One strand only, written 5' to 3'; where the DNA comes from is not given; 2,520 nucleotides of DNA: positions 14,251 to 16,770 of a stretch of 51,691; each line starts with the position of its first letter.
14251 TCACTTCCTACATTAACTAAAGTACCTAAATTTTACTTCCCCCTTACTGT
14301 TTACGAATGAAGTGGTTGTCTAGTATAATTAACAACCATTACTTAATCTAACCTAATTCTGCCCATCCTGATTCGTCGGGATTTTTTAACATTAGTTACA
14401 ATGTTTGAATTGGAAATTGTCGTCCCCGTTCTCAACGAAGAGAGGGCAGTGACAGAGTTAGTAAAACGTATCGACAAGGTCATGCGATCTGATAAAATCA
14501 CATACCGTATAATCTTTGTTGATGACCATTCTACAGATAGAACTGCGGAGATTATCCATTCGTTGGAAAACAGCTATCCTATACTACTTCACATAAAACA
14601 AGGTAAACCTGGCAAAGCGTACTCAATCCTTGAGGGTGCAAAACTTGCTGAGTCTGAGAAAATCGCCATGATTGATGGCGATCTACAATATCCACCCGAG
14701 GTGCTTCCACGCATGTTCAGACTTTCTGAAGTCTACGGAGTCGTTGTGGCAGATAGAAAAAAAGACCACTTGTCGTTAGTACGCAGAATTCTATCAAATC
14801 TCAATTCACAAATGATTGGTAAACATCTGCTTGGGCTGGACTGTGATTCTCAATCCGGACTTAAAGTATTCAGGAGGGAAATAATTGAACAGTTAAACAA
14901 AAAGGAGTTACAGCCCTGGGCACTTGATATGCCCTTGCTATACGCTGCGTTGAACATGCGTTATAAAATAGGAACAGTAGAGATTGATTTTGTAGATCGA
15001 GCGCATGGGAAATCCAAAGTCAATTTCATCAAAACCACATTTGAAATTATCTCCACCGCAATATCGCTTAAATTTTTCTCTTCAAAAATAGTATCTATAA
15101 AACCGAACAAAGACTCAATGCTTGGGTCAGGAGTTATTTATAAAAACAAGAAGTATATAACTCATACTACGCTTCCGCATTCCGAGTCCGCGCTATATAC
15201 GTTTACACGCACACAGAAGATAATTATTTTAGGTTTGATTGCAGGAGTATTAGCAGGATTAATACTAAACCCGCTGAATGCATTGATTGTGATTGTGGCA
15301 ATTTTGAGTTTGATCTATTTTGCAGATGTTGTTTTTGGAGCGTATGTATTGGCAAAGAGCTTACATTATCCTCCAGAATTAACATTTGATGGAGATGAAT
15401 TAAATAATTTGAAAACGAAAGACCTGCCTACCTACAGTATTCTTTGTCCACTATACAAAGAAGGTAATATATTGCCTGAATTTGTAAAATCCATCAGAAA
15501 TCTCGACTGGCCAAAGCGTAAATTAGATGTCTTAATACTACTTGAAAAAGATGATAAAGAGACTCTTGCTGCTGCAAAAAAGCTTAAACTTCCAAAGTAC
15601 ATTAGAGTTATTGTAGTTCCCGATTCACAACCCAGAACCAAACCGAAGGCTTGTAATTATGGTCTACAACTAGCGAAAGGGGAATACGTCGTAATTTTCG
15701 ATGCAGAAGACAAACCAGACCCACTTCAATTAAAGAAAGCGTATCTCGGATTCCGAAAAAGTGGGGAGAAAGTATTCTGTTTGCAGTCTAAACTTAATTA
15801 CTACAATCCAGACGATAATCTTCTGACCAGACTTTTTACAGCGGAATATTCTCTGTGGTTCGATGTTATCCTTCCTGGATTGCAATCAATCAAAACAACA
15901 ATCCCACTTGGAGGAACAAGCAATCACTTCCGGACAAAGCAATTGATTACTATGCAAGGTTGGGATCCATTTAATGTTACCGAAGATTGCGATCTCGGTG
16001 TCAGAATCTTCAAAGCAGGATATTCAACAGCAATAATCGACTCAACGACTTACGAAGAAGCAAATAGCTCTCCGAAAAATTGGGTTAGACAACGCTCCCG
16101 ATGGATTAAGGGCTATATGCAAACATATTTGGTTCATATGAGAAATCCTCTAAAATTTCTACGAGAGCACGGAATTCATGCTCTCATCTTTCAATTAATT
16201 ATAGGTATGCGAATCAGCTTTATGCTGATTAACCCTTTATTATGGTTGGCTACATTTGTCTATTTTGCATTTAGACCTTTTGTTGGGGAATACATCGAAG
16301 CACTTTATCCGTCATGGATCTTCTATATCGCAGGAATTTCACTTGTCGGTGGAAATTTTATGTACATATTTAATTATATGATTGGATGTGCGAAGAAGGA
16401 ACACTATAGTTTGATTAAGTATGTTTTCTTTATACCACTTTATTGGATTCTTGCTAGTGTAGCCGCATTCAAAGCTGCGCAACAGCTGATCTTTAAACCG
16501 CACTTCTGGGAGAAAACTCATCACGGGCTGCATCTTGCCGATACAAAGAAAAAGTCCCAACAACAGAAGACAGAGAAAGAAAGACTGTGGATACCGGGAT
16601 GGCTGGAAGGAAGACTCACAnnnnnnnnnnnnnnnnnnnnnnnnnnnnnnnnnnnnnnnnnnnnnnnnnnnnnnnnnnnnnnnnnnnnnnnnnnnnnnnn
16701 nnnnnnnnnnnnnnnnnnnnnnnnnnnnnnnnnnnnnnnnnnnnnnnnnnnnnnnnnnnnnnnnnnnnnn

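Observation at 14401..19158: Single 1585-aa polypeptide fusing two GT2 modules, a Wzx-like flippase and a GT4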

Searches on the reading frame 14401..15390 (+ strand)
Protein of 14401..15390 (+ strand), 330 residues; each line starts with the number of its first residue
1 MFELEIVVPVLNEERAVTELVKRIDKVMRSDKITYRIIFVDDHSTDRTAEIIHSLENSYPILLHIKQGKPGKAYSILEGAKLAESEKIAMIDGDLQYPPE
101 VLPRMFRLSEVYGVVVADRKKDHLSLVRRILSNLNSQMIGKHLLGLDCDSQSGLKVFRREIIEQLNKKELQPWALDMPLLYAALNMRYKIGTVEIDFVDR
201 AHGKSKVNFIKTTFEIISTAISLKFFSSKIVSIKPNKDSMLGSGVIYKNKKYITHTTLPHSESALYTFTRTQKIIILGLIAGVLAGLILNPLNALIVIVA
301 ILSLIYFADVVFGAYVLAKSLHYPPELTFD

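Call 30: search_solved_structures(query=window:14401-15390:+, max_evalue=0.001)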
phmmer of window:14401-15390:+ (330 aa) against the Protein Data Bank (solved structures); distinct sequences matched with E-value up to 0.001: 9.
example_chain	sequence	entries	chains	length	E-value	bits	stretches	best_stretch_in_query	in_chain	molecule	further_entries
5mlz_A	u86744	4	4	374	1.1e-18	70.9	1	3-232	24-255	Dolichol monophosphate mannose synthase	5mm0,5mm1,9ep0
9hwj_A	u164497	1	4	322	9.7e-15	57.9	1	4-212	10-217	Undecaprenyl-phosphate 4-deoxy-4-formamido-L-arabinose transferase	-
9bhc_C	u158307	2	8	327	6.3e-14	55.3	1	4-212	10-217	Undecaprenyl-phosphate 4-deoxy-4-formamido-L-arabinose transferase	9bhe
8vxh_A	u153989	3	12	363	8.6e-14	54.8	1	4-212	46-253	Undecaprenyl-phosphate 4-deoxy-4-formamido-L-arabinose transferase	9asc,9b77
5eke_A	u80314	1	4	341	1.8e-12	50.5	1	2-213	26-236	Uncharacterized glycosyltransferase sll0501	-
5ekp_C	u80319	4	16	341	2.1e-12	50.3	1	2-212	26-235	Uncharacterized glycosyltransferase sll0501 | Glycosyltransferase sll0501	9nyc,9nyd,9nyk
9nye_A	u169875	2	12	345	2.2e-12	50.2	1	2-212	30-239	Glycosyltransferase sll0501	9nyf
5tze_C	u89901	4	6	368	2.7e-06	30.2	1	4-101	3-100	Glycosyl transferase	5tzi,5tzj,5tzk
5tz8_A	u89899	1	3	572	4.5e-06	29.5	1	4-101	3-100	Glycosyl transferase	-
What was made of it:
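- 14401..15096 (+): Module 1 (aa 1-232): GT2 polyprenyl-phosphate glycosyltransferase-like domain (DPMS/GtrB/ArnC/PgfS type). DxD = D92/D94. PDB hits: P. furiosus DPMS 5mlz 1.1e-18, ArnC, GtrB sll0501 (call 30).
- On GT2 polyprenyl-phosphate glycosyltransferases (DPMS/GtrB/ArnC type) - module 1: The next hits cover only aa 4-101 (call 30).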

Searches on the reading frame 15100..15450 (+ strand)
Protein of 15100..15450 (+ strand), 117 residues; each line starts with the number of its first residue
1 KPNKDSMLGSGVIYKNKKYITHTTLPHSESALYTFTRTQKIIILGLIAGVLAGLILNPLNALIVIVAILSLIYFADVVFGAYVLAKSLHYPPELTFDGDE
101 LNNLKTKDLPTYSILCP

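Call 5: search_protein_families(library=pfam, proteins=[window:15100-15450:+], max_evalue=10)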
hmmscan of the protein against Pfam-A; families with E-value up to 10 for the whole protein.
window:15100-15450:+ (117 aa): 2 families
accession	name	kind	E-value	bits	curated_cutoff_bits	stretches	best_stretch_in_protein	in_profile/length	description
PF09490.15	CbtA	-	1.6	8.9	30.7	1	39-71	2-34/239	Probable cobalt transporter subunit (CbtA)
PF06645.18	SPC12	-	2.7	8.6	23.6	1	36-75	11-50/71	Microsomal signal peptidase 12 kDa subunit (SPC12)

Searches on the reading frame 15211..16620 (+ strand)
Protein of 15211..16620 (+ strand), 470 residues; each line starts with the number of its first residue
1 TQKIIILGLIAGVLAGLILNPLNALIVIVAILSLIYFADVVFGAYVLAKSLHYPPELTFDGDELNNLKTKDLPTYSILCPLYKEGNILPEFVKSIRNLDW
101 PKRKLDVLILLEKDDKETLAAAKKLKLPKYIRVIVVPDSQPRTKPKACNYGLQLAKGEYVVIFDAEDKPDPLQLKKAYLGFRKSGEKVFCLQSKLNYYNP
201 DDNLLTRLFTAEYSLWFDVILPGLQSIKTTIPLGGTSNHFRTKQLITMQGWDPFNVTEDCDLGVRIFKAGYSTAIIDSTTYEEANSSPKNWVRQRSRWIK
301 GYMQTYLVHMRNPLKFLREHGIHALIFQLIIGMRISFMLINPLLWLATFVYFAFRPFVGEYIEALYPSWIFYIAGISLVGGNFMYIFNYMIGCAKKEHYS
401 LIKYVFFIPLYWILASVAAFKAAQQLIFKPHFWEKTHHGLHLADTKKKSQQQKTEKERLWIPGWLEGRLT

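Call 31: search_solved_structures(query=window:15211-16620:+, max_evalue=0.001, show_alignments=1)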
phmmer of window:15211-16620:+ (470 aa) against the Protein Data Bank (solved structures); distinct sequences matched with E-value up to 0.001: 8.
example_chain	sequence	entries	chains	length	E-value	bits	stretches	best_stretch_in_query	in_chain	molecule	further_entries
5ej1_A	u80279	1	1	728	7.8e-12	47.7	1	66-365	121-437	Putative cellulose synthase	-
4hg6_A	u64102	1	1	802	9.9e-12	47.4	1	66-365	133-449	Cellulose Synthase Subunit A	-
4p00_A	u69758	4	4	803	9.9e-12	47.4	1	66-365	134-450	Cellulose Synthase A subunit | Cellulose Synthase subunit A | Putative cellulose synthase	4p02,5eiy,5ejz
6yv7_B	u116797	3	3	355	3.6e-05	25.7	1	73-166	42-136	Glycosyl transferase, family 2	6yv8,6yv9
6yv7_A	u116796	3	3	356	3.6e-05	25.7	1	73-166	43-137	Glycosyl transferase, family 2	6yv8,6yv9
6p61_A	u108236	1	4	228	0.00015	23.7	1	70-190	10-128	Glycosyltransferase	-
5tze_C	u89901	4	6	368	0.00024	23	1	75-178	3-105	Glycosyl transferase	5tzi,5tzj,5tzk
5tz8_A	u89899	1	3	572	0.00049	22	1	75-177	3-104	Glycosyl transferase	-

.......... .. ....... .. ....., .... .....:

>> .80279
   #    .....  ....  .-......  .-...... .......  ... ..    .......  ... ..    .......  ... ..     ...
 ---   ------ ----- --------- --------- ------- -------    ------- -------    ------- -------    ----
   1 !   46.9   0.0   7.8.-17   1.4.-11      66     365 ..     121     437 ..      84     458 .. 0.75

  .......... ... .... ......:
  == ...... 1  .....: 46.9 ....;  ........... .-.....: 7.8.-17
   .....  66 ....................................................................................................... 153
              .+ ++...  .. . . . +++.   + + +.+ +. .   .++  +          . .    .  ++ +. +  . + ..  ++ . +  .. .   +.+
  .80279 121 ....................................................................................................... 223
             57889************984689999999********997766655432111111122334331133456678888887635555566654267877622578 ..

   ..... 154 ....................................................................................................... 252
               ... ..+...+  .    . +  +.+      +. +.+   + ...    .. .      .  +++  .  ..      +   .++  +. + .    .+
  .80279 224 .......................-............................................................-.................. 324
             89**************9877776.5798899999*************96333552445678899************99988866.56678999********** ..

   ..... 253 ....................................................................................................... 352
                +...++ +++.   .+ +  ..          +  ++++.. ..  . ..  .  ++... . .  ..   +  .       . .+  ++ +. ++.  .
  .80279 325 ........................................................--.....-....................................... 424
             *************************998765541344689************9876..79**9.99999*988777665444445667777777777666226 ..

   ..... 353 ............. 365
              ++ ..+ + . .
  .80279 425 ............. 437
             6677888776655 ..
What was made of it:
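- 15373..16527 (+): Module 2 (aa 325-709): membrane-embedded processive-type GT2 synthase. Motifs: DAED 434-437, TED 527-529, QRSRW 564-568. Four hydrophobic segments at aa about 593-695. Invariant C-terminal motif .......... at aa 700-709. BcsA 4hg6 1e-11 (call 31).
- On Processive membrane-embedded GT2 synthases (BcsA/PgaC/HAS/NodC) - module 2: Alignment to BcsA covers them (call 31).
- BcsA/PgaC-type synthases carry their own translocation channel (established knowledge; homology in call 31).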
